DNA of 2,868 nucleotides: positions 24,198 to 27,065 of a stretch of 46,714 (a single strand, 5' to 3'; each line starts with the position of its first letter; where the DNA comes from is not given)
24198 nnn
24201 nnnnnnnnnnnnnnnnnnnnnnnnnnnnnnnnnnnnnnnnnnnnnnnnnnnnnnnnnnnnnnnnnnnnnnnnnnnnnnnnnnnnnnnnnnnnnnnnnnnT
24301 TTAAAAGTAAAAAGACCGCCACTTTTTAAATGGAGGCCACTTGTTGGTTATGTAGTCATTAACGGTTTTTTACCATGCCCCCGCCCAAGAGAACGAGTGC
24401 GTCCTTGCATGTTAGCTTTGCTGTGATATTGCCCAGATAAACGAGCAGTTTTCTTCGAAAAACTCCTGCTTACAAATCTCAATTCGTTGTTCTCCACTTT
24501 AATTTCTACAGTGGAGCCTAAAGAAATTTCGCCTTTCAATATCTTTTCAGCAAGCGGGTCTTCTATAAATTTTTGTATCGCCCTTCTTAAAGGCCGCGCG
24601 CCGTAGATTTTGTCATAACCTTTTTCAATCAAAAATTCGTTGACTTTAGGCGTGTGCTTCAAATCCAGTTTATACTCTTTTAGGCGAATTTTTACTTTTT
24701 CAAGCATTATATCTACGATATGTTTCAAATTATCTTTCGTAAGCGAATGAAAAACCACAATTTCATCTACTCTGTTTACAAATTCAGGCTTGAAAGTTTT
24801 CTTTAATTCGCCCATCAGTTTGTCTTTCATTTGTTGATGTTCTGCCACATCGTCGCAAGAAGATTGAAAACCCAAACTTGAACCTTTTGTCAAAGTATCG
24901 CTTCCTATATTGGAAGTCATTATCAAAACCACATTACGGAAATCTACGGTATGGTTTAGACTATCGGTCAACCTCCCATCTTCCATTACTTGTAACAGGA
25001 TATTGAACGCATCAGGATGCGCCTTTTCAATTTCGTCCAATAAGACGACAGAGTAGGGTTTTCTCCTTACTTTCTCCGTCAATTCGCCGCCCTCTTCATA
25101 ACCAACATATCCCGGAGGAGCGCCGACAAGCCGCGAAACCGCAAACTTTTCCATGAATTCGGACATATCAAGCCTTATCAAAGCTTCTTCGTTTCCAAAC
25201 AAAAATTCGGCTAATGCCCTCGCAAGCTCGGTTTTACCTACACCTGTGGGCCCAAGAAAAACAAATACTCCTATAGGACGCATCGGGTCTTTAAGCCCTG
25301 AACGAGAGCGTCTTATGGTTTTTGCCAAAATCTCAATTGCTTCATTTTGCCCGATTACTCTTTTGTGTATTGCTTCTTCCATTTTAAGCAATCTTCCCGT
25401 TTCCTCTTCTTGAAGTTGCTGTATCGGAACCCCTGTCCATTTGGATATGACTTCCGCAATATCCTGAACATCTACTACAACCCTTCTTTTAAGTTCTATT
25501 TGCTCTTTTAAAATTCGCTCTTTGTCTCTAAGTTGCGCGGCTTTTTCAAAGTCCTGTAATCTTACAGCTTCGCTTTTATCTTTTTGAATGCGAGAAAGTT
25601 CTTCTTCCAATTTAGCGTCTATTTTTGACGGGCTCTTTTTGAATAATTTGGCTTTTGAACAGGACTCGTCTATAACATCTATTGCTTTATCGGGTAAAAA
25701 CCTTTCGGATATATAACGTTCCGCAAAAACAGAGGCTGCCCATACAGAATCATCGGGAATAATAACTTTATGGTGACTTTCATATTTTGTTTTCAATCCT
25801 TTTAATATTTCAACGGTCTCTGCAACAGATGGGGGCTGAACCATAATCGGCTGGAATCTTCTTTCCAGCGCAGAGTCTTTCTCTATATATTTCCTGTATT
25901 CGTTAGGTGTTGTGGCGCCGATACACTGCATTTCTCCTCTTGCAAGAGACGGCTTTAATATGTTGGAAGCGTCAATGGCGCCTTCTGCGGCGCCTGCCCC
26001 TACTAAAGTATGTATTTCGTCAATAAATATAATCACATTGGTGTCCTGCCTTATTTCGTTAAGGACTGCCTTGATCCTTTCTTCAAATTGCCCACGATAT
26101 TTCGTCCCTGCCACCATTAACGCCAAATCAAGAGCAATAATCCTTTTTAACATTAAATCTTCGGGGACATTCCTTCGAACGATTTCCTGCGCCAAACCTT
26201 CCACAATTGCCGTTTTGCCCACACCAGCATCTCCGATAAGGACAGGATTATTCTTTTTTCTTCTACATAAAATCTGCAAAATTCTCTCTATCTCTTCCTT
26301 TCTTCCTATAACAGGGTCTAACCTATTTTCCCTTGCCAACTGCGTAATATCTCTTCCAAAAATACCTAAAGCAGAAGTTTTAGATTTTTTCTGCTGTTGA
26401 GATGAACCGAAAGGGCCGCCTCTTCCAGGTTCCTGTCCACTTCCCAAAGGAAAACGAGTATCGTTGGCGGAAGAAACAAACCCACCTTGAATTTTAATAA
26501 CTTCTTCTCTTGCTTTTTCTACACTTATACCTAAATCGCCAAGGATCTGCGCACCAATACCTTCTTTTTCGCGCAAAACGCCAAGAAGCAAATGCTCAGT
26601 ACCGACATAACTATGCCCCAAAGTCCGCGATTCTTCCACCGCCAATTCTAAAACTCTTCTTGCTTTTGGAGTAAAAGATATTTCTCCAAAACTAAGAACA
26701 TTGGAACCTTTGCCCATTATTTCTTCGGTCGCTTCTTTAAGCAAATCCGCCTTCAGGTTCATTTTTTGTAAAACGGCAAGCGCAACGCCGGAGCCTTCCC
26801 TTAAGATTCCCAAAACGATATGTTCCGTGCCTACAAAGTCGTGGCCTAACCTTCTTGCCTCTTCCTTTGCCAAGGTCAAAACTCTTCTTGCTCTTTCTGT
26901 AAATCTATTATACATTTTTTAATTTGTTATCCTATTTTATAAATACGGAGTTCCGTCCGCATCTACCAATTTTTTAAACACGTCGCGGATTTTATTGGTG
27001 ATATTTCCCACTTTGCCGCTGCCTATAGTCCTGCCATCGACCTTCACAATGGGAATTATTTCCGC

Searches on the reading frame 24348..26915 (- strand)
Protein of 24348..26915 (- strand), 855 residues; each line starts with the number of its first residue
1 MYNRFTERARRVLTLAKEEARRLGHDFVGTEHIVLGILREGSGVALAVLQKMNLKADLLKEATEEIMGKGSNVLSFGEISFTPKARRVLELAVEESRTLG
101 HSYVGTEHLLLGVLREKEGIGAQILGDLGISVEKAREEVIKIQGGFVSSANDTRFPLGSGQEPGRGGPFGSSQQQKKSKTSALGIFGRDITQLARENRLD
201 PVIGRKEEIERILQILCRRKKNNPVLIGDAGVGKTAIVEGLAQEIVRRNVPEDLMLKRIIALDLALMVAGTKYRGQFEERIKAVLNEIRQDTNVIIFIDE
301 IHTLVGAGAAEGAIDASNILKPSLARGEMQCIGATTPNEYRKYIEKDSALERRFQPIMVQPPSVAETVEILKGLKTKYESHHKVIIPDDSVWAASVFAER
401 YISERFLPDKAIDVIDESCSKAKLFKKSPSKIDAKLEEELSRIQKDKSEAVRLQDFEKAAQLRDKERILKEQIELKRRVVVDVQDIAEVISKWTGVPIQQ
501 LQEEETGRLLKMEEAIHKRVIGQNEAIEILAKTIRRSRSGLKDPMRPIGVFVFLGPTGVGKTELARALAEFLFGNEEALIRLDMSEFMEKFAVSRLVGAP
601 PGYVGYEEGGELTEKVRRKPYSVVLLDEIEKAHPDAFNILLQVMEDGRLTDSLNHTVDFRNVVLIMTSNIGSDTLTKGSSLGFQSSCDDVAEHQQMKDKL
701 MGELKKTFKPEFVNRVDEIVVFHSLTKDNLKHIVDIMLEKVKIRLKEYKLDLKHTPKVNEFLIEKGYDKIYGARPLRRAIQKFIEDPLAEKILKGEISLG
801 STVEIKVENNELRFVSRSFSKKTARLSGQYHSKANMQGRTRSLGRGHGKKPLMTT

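Call 13: search_protein_families(library=ncbifam, proteins=[window:24348-26915:-])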
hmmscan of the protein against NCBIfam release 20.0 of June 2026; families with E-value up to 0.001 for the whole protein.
window:24348-26915:- (855 aa): 35 families (the best 25 are shown)
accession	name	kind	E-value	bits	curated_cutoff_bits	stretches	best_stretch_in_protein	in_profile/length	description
TIGR03346.1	chaperone_ClpB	equivalog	4.1e-290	965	1232.1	3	435-814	469-852/853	ATP-dependent chaperone ClpB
TIGR02639.1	ClpA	equivalog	6.2e-240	798.3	993.15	1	6-807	2-734/734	ATP-dependent Clp protease ATP-binding subunit ClpA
NF008118.0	PRK10865.1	equivalog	1.9e-239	796.9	1417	2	456-812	509-853/857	ATP-dependent chaperone ClpB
NF033606.1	heat_AAA_ClpK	exception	1.5e-225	751.2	1900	1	3-816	110-907/949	heat shock survival AAA family ATPase ClpK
NF033607.0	disagg_AAA_ClpG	exception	3.4e-222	740.1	1900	1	79-805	162-874/932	AAA family protein disaggregase ClpG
TIGR03345.1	VI_ClpV1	equivalog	5.9e-216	719.6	884.95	2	7-467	3-451/852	type VI secretion system ATPase TssH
NF008263.0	PRK11034.1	equivalog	1.4e-187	625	1350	2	13-467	10-457/758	ATP-dependent Clp protease ATP-binding subunit ClpA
NF003745.1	PRK05342.1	equivalog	4.5e-11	42.3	359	0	677-788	260-380/418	ATP-dependent Clp protease ATP-binding subunit ClpX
NF009067.0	PRK12402.1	equivalog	9.1e-10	38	317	0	518-590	15-80/340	replication factor C small subunit 2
NF001679.0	PRK00440.1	equivalog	4e-09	36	303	0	549-576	40-67/322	replication factor C small subunit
TIGR03922.1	T7SS_EccA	equivalog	6.9e-08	31.5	466.65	0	221-398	312-487/557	type VII secretion AAA-ATPase EccA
TIGR03499.1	FlhF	equivalog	3.3e-07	30.6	174.15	1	430-562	81-212/286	flagellar biosynthesis GTPase FlhF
TIGR02397.1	dnaX_nterm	equivalog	3.3e-07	29.9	250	0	518-572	14-60/355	DNA polymerase III subunit gamma/tau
NF006616.1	PRK09183.1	subfamily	4e-07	29.6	300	0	217-301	96-171/253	IS21-like element helper ATPase IstB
NF003229.0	PRK04195.1-5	equivalog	4e-07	29.1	280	0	520-633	19-116/413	replication factor C large subunit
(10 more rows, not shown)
